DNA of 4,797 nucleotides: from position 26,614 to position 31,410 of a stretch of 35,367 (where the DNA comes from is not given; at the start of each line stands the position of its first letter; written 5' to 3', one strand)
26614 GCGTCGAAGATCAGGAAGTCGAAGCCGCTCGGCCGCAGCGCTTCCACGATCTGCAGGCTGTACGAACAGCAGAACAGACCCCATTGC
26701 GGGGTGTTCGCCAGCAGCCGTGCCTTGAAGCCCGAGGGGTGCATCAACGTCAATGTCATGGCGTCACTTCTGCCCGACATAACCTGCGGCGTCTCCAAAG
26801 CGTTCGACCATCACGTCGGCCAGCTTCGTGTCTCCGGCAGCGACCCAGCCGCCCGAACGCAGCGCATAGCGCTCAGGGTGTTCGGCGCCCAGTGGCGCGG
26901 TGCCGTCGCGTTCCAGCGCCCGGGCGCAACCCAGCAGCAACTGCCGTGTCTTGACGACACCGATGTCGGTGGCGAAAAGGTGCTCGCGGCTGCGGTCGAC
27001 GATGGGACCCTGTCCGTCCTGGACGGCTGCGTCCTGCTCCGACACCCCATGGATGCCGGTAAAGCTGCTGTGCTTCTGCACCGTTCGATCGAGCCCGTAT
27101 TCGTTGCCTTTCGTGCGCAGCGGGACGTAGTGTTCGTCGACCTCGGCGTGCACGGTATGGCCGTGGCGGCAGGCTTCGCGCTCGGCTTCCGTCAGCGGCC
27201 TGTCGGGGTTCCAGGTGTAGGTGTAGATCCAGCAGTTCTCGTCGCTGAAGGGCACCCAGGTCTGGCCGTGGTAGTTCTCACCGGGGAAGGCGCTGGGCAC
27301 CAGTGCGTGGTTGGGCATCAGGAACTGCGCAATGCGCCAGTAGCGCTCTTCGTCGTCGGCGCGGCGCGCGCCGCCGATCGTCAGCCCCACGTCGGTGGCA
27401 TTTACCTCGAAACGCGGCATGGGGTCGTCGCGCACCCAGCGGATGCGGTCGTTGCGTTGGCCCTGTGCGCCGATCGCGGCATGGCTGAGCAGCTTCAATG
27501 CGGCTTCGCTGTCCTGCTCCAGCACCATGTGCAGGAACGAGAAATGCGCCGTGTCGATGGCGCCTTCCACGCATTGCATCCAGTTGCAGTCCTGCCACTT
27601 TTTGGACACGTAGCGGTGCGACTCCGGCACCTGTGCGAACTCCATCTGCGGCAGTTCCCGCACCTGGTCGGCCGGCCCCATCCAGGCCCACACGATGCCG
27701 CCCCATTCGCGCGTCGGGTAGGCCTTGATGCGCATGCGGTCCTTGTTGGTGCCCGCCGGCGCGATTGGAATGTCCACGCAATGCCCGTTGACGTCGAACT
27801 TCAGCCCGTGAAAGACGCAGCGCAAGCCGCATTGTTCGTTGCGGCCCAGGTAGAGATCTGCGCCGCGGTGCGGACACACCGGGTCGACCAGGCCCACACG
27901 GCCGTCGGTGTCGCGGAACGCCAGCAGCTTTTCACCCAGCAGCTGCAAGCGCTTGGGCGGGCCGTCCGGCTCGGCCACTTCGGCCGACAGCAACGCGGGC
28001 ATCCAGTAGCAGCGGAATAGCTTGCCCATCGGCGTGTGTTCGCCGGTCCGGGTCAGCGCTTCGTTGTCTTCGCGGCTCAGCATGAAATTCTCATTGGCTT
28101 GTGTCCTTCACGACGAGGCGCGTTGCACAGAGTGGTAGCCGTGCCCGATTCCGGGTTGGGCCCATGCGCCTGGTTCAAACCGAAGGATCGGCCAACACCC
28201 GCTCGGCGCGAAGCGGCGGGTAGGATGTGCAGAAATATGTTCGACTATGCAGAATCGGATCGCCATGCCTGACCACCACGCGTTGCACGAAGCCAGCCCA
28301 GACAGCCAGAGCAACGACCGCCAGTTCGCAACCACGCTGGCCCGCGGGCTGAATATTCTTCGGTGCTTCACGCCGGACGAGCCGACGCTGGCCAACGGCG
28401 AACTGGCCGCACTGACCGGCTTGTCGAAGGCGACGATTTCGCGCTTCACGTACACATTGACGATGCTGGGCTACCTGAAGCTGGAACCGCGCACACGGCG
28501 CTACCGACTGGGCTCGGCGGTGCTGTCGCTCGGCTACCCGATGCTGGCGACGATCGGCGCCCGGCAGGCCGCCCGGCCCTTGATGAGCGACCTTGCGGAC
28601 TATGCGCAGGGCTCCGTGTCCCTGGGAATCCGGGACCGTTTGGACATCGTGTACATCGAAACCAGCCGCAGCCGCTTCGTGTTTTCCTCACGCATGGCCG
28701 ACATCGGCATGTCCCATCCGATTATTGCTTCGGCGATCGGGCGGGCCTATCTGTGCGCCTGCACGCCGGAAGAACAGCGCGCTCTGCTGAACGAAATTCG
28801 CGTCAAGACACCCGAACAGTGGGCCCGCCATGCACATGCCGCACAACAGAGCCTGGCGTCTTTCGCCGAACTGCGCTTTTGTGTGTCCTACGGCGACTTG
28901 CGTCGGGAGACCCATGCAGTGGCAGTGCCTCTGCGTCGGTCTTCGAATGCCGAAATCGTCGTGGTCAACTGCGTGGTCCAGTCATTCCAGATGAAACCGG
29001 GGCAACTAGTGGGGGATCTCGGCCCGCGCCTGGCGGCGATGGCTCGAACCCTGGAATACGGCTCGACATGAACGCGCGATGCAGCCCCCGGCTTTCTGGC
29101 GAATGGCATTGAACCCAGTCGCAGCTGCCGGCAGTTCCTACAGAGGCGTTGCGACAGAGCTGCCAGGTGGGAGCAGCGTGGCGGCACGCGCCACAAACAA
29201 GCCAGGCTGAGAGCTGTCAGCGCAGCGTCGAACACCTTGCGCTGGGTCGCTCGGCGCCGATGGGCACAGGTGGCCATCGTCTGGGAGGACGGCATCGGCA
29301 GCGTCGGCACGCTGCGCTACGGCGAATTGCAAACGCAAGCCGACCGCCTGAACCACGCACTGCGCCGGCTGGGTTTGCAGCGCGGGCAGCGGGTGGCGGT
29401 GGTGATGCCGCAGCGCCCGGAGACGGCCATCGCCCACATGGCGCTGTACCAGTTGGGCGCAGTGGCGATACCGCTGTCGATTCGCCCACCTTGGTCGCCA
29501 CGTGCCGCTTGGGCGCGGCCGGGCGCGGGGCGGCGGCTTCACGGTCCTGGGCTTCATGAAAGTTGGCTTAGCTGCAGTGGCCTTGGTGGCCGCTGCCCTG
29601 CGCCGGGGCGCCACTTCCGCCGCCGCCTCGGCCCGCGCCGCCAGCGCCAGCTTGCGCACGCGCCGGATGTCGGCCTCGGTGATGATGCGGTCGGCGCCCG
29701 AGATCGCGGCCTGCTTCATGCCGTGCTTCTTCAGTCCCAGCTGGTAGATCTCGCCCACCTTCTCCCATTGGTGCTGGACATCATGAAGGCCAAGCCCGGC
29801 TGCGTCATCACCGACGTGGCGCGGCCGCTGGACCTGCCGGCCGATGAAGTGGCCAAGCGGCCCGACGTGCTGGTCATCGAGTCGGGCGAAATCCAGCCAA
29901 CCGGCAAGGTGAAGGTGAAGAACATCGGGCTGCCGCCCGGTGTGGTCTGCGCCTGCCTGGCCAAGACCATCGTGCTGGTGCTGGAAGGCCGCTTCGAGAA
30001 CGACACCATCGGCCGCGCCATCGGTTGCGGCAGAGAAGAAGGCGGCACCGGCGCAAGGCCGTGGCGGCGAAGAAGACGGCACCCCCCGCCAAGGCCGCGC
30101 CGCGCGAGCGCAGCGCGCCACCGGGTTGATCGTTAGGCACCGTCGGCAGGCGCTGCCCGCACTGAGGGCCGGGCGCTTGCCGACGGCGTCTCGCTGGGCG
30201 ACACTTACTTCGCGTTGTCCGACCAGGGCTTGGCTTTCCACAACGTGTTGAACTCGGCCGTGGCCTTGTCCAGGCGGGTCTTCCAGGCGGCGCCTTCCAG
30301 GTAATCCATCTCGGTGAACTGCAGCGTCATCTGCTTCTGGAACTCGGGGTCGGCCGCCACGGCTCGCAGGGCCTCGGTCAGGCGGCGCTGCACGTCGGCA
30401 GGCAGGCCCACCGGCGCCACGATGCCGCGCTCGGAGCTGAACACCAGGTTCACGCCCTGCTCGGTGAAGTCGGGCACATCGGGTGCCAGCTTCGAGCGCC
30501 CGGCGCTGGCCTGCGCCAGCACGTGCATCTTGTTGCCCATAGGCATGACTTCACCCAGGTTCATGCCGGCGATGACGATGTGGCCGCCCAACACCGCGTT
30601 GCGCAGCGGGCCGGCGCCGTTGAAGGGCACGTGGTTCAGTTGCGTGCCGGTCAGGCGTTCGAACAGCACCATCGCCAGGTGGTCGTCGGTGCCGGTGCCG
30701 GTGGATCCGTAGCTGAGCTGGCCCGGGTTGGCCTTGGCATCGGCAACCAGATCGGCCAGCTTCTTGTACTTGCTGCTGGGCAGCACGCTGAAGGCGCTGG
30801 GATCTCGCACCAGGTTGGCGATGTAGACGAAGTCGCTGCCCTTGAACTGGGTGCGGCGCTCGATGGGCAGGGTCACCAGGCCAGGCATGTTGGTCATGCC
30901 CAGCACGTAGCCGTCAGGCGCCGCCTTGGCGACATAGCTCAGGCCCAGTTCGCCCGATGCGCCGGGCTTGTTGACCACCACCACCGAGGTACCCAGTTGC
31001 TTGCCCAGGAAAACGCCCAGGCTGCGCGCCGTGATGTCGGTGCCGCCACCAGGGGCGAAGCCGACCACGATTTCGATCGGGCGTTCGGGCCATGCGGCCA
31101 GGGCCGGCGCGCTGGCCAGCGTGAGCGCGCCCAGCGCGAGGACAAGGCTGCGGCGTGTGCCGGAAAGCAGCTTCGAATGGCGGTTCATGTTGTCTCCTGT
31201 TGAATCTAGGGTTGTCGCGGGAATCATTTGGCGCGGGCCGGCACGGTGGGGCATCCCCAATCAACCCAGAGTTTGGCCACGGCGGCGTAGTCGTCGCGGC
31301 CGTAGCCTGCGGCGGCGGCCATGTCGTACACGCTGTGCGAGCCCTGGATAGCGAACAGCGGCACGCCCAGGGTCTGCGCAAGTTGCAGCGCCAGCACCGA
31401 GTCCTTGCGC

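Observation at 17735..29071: Eleven-gene, translationally coupled Rieske-oxygenase operon of unassigned substrate under a divergent IclR regulator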

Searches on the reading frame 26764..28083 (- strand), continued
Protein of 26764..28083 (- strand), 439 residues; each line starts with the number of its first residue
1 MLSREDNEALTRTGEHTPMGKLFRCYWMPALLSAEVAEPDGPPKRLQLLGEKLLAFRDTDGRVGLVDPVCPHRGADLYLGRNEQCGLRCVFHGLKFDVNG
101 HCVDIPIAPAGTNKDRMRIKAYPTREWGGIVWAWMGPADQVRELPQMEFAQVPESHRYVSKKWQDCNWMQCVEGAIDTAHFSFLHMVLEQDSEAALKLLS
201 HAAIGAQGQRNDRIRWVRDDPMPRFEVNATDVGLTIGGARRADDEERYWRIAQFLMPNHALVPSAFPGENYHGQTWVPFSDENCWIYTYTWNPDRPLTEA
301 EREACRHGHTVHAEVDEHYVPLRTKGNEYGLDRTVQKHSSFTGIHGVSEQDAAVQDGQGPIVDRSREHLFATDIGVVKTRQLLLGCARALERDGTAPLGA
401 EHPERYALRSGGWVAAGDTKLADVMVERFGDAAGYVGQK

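Call 64: search_protein_families(library=pfam, proteins=[L096:16111-16542:+, L101:16172-16606:+, L098:7299-7868:+, L096:16669-17655:+, L095:2525-3742:-, L102:11796-12758:+, L101:16628-18067:-, L101:17905-18633:-], max_evalue=0.0001)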
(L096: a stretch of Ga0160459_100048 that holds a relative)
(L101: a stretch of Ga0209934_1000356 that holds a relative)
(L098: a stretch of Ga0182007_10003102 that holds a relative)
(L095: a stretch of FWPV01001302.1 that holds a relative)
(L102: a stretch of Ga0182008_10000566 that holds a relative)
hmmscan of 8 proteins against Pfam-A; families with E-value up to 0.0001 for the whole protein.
L096:16111-16542:+ (143 aa): 4 families
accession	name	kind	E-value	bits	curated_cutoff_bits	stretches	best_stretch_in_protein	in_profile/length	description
PF13577.12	SnoaL_4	-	1.4e-17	64.3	24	1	11-132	7-124/126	SnoaL-like domain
PF12680.13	SnoaL_2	-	4.7e-10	40.4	27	1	19-81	3-66/102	SnoaL-like domain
PF14534.12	DUF4440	-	1.9e-06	28.7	25.2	1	18-104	6-90/107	Domain of unknown function (DUF4440)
PF13474.12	SnoaL_3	-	3.1e-05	24.7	22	1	15-131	3-112/121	SnoaL-like domain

L101:16172-16606:+ (144 aa): 2 families
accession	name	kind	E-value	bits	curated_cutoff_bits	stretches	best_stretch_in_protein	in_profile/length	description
PF13577.12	SnoaL_4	-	5.7e-12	46.2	24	1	5-131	2-124/126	SnoaL-like domain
PF12680.13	SnoaL_2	-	5.8e-05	24.1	27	0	17-81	2-67/102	SnoaL-like domain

L098:7299-7868:+ (189 aa): 3 families
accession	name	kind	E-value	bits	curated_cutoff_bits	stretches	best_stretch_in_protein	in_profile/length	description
PF13577.12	SnoaL_4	-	9.8e-15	55.1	24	1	57-177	8-124/126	SnoaL-like domain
PF12680.13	SnoaL_2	-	4.1e-07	31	27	1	64-140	3-77/102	SnoaL-like domain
PF13474.12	SnoaL_3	-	6.7e-05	23.7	22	1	61-177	4-113/121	SnoaL-like domain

L096:16669-17655:+ (328 aa): 4 families
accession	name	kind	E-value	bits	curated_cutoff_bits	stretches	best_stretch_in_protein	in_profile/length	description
PF00111.32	Fer2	-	4.3e-12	46.2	21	1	247-318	3-75/77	2Fe-2S iron-sulfur cluster binding domain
PF00175.26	NAD_binding_1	-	1.9e-10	41.8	22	1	122-212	2-107/109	Oxidoreductase NAD-binding domain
PF22290.1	DmmA-like_N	-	2.6e-08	34.8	33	1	112-224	14-122/124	Dimethylamine monooxygenase subunit DmmA-like, N-terminal domain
PF08030.17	NAD_binding_6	-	2.7e-05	24.7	22.2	0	120-142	5-27/156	Ferric reductase NAD binding domain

L095:2525-3742:- (405 aa): 3 families
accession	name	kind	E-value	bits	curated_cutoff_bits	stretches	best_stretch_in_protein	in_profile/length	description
PF00111.32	Fer2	-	2.4e-13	50.3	21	1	324-395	3-75/77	2Fe-2S iron-sulfur cluster binding domain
PF00175.26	NAD_binding_1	-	2.7e-08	34.9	22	1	202-289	1-107/109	Oxidoreductase NAD-binding domain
PF22290.1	DmmA-like_N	-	3.4e-07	31.2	33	1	191-303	12-124/124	Dimethylamine monooxygenase subunit DmmA-like, N-terminal domain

L102:11796-12758:+ (320 aa): 3 families
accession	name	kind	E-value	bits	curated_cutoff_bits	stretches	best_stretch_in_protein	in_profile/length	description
PF00111.32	Fer2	-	1.1e-12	48.1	21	1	240-310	4-75/77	2Fe-2S iron-sulfur cluster binding domain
PF22290.1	DmmA-like_N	-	2.7e-10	41.2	33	1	104-217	14-123/124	Dimethylamine monooxygenase subunit DmmA-like, N-terminal domain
PF00175.26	NAD_binding_1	-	6.5e-09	36.9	22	1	114-204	2-107/109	Oxidoreductase NAD-binding domain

L101:16628-18067:- (479 aa): 2 families
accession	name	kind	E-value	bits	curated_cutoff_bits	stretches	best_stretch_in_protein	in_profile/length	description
PF00034.26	Cytochrom_C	-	3.1e-30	105.8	21.3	2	373-459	3-90/90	Cytochrome c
PF13442.11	Cytochrome_CBB3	-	1e-22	80.7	27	1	371-455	3-68/68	Cytochrome C oxidase, cbb3-type, subunit III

L101:17905-18633:- (242 aa): 2 families
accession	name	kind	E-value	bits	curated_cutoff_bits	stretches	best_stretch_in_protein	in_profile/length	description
PF00034.26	Cytochrom_C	-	9.2e-11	43.4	21.3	0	41-89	10-57/90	Cytochrome c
PF13442.11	Cytochrome_CBB3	-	5.8e-10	39.8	27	0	41-105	12-67/68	Cytochrome C oxidase, cbb3-type, subunit III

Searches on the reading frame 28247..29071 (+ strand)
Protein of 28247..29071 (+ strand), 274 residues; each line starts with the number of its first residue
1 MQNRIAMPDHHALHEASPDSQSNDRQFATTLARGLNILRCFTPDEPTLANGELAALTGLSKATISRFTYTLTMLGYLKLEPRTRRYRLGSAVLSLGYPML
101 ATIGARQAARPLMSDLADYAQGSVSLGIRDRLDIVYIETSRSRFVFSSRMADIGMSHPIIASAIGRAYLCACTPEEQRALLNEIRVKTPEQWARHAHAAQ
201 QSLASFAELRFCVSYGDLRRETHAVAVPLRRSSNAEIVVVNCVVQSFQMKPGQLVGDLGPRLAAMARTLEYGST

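Call 18: search_protein_families(library=pfam, proteins=[window:28247-29071:+])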
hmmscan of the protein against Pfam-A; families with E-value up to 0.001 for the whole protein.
window:28247-29071:+ (274 aa): 2 families
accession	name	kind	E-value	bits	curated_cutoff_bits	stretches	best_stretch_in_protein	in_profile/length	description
PF01614.24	IclR_C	-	2.9e-15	56.7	24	1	103-267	7-170/174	Bacterial transcriptional regulator IclR C-terminal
PF09339.16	HTH_IclR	-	2e-14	53.5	22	1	30-78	1-49/52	IclR helix-turn-helix domain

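Call 58: search_protein_families(library=ncbifam, proteins=[window:28247-29071:+], max_evalue=0.00001)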
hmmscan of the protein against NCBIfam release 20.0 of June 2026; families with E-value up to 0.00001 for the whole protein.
window:28247-29071:+ (274 aa): 7 families
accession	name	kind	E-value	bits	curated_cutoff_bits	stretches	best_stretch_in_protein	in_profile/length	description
TIGR02431.1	pcaR_pcaU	subfamily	7e-36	123.8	284.75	1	25-270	2-245/248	beta-ketoadipate pathway transcriptional regulators, PcaR/PcaU/PobR family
NF011671.1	PRK15090.1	equivalog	3.4e-18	65.8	275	1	30-209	12-190/256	DNA-binding transcriptional regulator KdgR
NF007339.0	PRK09834.1-1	equivalog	4.3e-18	65.6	299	1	22-242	14-236/271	DNA-binding transcriptional regulator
NF007341.0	PRK09834.1-3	equivalog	5.2e-18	65.1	269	1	30-232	9-218/274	DNA-binding transcriptional regulator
NF007342.0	PRK09834.1-4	equivalog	8.4e-16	57.7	251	1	33-233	16-217/263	DNA-binding transcriptional regulator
NF045644.1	TransRegBhcR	equivalog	4.2e-14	52.5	350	1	22-188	16-180/267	HTH-type transcriptional regulator BhcR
NF008601.2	PRK11569.1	equivalog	1e-08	34.7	380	1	28-188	26-187/276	glyoxylate bypass operon transcriptional repressor IclR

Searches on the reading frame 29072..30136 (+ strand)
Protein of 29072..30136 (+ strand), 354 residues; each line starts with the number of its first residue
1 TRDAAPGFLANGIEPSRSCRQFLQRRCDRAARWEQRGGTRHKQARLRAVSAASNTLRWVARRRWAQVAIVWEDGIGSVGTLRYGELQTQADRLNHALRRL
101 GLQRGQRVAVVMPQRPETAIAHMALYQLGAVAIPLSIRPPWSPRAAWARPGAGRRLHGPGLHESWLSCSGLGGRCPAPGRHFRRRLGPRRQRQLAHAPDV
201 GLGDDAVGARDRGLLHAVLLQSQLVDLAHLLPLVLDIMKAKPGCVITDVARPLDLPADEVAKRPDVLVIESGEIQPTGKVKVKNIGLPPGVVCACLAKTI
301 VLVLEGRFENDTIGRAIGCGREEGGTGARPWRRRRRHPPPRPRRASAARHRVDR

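Call 18: search_protein_families(library=pfam, proteins=[window:29072-30136:+])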
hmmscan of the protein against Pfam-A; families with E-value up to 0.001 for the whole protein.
window:29072-30136:+ (354 aa): 1 family
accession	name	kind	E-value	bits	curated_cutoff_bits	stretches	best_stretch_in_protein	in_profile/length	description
PF00501.34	AMP-binding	-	8.4e-15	54.9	29.9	1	58-137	3-78/384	AMP-binding enzyme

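Call 75: search_protein_families(library=pfam, proteins=[window:29072-30136:+], max_evalue=1)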
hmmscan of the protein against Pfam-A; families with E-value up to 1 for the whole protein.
window:29072-30136:+ (354 aa): 1 family
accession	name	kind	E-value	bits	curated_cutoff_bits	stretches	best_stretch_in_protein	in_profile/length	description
PF00501.34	AMP-binding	-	8.4e-15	54.9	29.9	1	58-137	3-78/384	AMP-binding enzyme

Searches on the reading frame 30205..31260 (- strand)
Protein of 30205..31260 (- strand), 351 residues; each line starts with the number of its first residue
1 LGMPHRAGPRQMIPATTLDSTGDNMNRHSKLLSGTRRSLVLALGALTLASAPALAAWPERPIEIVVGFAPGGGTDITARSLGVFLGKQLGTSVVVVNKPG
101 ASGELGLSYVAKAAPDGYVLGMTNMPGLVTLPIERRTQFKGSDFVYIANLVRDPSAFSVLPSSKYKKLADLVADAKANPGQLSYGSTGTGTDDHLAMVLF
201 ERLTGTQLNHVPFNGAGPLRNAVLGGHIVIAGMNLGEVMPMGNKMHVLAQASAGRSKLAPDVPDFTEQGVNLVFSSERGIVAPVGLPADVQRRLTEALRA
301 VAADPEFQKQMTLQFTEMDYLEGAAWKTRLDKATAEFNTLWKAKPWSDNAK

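Call 18: search_protein_families(library=pfam, proteins=[window:30205-31260:-])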
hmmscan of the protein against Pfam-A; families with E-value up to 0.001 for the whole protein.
window:30205-31260:- (351 aa): 1 family
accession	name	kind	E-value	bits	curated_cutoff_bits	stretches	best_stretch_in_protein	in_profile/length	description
PF03401.19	TctC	-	1.6e-46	159.5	27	1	79-312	3-240/274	Tripartite tricarboxylate transporter family receptor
